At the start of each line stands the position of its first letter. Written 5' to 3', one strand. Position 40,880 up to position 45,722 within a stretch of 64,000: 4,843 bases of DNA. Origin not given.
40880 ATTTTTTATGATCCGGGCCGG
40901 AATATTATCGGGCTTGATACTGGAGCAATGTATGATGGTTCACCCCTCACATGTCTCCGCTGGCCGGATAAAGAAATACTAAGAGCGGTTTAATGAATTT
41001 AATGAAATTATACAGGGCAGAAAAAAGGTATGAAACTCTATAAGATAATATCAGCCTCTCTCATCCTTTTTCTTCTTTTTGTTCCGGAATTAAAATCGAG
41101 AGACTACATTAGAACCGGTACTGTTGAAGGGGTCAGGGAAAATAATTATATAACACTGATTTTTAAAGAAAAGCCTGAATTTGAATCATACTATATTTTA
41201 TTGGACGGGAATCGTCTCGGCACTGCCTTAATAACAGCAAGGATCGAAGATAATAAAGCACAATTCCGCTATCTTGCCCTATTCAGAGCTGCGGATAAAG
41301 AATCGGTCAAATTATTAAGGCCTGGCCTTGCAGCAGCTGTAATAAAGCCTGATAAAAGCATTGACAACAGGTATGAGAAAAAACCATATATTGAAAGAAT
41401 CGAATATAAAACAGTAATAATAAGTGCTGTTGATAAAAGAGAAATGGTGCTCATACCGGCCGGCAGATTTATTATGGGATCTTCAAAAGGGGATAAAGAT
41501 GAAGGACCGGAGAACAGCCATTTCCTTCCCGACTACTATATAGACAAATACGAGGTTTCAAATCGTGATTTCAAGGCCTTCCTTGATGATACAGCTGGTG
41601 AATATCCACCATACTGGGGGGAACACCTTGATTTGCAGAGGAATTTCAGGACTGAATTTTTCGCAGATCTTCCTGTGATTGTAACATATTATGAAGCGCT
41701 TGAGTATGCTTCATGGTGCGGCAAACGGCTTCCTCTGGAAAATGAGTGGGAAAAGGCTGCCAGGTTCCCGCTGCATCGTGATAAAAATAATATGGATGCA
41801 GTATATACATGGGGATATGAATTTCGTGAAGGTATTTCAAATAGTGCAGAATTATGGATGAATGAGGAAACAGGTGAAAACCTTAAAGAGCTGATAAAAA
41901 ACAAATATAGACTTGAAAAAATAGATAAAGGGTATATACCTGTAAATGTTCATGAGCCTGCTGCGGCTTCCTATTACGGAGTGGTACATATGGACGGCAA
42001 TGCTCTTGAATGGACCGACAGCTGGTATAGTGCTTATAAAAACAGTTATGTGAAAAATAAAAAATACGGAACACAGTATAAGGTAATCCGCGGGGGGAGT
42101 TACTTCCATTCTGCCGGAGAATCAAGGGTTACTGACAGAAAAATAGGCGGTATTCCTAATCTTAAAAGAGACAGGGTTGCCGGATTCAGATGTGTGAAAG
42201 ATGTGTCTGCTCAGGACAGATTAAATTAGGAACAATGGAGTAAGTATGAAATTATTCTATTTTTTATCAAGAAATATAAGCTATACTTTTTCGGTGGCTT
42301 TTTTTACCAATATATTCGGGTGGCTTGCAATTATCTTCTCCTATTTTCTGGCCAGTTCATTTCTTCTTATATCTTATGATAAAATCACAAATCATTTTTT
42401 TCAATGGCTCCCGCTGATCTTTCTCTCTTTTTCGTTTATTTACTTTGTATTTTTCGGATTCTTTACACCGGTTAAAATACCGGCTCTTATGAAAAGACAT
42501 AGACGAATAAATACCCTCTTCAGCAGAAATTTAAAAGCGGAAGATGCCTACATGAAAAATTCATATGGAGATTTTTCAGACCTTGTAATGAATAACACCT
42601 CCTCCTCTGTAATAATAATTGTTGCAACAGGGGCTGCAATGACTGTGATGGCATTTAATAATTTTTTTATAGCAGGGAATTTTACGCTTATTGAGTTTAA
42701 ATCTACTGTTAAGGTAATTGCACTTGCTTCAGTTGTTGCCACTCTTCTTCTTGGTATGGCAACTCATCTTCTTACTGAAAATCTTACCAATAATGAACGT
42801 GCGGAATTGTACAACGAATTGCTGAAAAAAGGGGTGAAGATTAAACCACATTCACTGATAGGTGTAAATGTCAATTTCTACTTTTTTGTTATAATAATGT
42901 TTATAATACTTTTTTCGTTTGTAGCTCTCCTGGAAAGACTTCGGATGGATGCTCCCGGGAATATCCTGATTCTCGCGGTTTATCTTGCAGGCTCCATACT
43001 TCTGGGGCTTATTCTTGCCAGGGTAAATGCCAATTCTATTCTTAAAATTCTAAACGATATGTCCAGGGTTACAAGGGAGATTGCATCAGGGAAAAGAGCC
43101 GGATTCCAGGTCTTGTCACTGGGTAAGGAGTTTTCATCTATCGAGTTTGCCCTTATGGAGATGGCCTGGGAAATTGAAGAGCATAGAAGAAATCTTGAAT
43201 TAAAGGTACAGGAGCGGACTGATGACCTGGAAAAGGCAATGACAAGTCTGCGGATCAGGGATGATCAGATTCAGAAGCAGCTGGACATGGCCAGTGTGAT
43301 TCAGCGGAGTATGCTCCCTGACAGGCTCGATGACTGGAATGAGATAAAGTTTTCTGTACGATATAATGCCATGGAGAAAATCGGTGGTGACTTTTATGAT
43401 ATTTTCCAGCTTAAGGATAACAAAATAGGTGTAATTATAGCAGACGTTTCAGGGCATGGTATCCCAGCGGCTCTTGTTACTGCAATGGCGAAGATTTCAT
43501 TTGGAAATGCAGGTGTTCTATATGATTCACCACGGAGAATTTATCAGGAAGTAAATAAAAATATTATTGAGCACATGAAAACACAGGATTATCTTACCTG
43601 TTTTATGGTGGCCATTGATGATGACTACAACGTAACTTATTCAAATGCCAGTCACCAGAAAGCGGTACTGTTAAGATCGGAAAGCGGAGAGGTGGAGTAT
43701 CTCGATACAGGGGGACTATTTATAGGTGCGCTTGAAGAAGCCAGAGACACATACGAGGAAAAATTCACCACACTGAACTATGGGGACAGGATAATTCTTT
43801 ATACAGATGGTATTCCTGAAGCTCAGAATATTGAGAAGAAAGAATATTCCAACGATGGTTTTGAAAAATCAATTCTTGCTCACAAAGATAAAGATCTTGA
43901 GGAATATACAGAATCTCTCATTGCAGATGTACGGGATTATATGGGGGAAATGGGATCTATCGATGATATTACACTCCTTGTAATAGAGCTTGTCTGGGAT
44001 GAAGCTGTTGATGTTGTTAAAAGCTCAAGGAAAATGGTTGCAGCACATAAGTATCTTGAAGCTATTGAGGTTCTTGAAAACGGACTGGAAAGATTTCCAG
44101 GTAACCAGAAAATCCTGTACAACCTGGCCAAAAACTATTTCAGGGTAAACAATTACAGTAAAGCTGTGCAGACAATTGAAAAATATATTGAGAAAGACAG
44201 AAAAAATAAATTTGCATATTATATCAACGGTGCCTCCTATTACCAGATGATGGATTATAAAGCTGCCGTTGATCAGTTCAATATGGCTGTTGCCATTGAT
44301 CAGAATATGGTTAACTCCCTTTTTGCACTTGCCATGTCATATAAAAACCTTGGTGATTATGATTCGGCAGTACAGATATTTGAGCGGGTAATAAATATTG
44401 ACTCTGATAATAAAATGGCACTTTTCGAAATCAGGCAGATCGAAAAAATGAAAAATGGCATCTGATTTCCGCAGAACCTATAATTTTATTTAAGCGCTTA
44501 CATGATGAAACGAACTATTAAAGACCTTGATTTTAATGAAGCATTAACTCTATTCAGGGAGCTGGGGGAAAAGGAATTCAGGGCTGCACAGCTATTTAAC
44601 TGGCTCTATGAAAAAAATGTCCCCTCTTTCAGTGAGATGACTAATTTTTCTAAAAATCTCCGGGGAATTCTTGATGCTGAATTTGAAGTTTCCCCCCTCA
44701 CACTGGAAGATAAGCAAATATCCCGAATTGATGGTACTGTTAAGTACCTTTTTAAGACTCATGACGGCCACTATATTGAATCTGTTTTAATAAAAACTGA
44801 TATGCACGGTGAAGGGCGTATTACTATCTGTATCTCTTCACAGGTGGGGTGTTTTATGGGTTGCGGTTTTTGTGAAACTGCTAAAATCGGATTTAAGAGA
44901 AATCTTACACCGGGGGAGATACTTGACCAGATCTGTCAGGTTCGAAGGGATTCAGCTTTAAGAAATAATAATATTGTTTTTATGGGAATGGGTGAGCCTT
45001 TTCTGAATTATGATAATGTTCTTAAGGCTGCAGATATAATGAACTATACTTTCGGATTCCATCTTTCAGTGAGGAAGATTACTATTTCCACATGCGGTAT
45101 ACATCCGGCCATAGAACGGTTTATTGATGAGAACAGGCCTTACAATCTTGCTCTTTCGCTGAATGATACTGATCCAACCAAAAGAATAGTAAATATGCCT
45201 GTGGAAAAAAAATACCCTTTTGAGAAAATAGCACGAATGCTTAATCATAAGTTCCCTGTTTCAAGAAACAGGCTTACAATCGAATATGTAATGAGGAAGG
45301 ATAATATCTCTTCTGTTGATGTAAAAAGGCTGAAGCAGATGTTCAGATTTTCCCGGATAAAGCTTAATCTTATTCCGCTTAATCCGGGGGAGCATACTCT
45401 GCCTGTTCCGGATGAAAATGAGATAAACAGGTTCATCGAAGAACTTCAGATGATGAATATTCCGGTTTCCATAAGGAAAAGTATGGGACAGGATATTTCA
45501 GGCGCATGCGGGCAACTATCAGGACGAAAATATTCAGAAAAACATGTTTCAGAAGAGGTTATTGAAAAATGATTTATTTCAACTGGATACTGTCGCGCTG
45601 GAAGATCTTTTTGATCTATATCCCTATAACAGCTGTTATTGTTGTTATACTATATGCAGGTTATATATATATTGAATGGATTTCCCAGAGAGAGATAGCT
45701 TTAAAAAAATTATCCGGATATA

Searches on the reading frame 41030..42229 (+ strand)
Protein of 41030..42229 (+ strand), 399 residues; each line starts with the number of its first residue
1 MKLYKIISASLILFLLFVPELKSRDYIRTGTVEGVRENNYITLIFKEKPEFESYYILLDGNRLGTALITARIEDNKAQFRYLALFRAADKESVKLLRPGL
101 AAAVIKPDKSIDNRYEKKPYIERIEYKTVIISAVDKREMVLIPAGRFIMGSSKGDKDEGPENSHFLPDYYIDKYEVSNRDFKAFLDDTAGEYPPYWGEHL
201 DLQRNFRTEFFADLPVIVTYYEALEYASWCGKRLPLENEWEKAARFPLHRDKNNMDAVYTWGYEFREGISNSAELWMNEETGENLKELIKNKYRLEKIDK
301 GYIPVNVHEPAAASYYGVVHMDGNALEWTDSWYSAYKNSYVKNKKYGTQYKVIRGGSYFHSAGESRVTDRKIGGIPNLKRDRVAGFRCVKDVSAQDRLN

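Call 69: search_protein_families(library=ncbifam, proteins=[window:41030-42229:+], max_evalue=0.00001)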
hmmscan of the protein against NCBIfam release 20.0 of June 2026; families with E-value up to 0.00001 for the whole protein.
window:41030-42229:+ (399 aa): 5 families
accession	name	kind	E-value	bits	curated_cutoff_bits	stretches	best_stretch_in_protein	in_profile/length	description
TIGR03440.2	egtB_TIGR03440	equivalog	7.6e-23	81.3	360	1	193-388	249-412/413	ergothioneine biosynthesis protein EgtB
NF041186.1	SenA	equivalog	1.5e-16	60.8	420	1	217-389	275-381/382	selenoneine synthase SenA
TIGR03525.2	GldK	equivalog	2.5e-14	53.4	350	1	206-391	212-406/408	T9SS ring complex lipoprotein PorK/GldK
NF051459.1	pyoverdine_PvdO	equivalog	2.6e-07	30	500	0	134-192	31-94/280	dihydropyoverdine dehydrogenase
TIGR02171.1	Fb_sc_TIGR02171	subfamily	5.6e-06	24.6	544.35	0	305-371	188-261/912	TIGR02171 family lipoprotein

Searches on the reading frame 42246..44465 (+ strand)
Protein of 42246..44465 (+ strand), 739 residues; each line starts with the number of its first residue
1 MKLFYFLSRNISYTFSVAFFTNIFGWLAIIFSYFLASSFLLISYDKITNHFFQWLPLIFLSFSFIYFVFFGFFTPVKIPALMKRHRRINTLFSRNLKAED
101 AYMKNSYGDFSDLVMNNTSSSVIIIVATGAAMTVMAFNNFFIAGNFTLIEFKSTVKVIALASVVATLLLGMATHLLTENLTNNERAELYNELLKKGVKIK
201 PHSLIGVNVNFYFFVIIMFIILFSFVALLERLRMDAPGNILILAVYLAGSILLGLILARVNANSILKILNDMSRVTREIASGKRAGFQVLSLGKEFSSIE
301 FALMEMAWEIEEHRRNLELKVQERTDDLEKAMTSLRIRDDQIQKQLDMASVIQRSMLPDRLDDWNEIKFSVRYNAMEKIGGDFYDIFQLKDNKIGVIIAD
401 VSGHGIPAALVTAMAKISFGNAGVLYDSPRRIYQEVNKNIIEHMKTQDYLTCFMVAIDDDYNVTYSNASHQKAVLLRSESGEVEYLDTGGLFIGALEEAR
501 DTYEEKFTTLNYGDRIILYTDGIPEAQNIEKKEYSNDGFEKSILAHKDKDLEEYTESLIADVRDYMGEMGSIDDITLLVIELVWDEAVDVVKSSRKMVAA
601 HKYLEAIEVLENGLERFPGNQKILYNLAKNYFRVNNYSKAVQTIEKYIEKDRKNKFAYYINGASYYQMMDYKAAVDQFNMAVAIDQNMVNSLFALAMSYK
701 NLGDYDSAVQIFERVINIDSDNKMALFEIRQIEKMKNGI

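Call 69: search_protein_families(library=ncbifam, proteins=[window:42246-44465:+], max_evalue=0.00001)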
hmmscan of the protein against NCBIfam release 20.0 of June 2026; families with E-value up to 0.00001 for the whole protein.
window:42246-44465:+ (739 aa): 11 families
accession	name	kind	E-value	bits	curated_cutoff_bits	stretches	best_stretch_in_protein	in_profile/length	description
NF038263.1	prot_phos_SiaA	equivalog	3.8e-35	121.6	700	1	247-579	318-654/658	biofilm regulation protein phosphatase SiaA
NF040959.1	MamA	equivalog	4.2e-17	62.3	200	1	601-719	85-203/204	magnetosome protein MamA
NF045505.1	RR_RssB_Pseudo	equivalog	5.2e-17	62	700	1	302-527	112-342/394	two-component system response regulator RssB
TIGR02917.1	PEP_TPR_lipo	equivalog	1.2e-11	43.3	312.2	1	624-734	434-544/899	XrtA/PEP-CTERM system TPR-repeat protein PrsT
NF047507.1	TPR_BatC_Lepto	exception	1.8e-08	34.2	175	1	590-689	27-130/214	TPR repeat-containing protein BatC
TIGR02552.1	LcrH_SycD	equivalog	3.5e-08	33.3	104.8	1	664-728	27-91/136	SycD/LcrH family type III secretion system chaperone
NF042912.1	Amuc_1098_fam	equivalog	5.2e-08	31.4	750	1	626-736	94-202/805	Amuc_1098 family type IV pilus outer membrane protein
TIGR02795.1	tol_pal_ybgF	equivalog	2.2e-07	31.5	90.1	1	622-717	3-104/119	tol-pal system protein YbgF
NF053607.1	CHU_0125_OmpA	equivalog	5.4e-07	28.5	620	0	589-687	21-119/639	CHU_0125 family OmpA-like outer membrane integrity protein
TIGR02521.1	type_IV_pilW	equivalog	7.4e-07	28.9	154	0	623-689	33-99/234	type IV pilus biogenesis/stability protein PilW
NF047371.1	FlcA_CTERM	equivalog_domain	5.3e-06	25.2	300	0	630-723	448-541/646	periplasmic flagellar collar protein FlcA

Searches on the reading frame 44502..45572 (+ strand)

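Call 69: search_protein_families(library=ncbifam, proteins=[window:44502-45572:+], max_evalue=0.00001)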
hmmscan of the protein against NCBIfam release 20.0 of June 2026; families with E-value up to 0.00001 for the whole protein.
window:44502-45572:+ (356 aa): 8 families
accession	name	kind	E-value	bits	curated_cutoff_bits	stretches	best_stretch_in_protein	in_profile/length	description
TIGR00048.1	rRNA_mod_RlmN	equivalog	1.3e-94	317.1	290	1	2-346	5-349/355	dual-specificity RNA methyltransferase RlmN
NF011040.0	PRK14470.1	equivalog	1.3e-71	241.9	441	1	9-345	4-337/338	ribosomal RNA large subunit methyltransferase N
NF008396.0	PRK11194.1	equivalog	1.5e-70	238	633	1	5-342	14-356/379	dual-specificity RNA methyltransferase RlmN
NF011031.0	PRK14461.1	equivalog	3.6e-65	220.4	601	1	2-344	6-366/372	ribosomal RNA large subunit methyltransferase N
NF000424.4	CfrAB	exception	2.4e-59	201.4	530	1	17-340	10-337/338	Cfr family 23S rRNA (adenine(2503)-C(8))-methyltransferase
NF011024.0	PRK14453.1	equivalog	9.7e-59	199.4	468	1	16-345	13-346/348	23S rRNA (adenine(2503)-C(8))-methyltransferase Cfr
TIGR04432.1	rSAM_Cfr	equivalog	3e-57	194.4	550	1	16-341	11-340/341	Cfr family 23S rRNA (adenine(2503)-C(8))-methyltransferase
NF011034.0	PRK14464.1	equivalog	1.7e-38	132.3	422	1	66-351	62-338/348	RNA methyltransferase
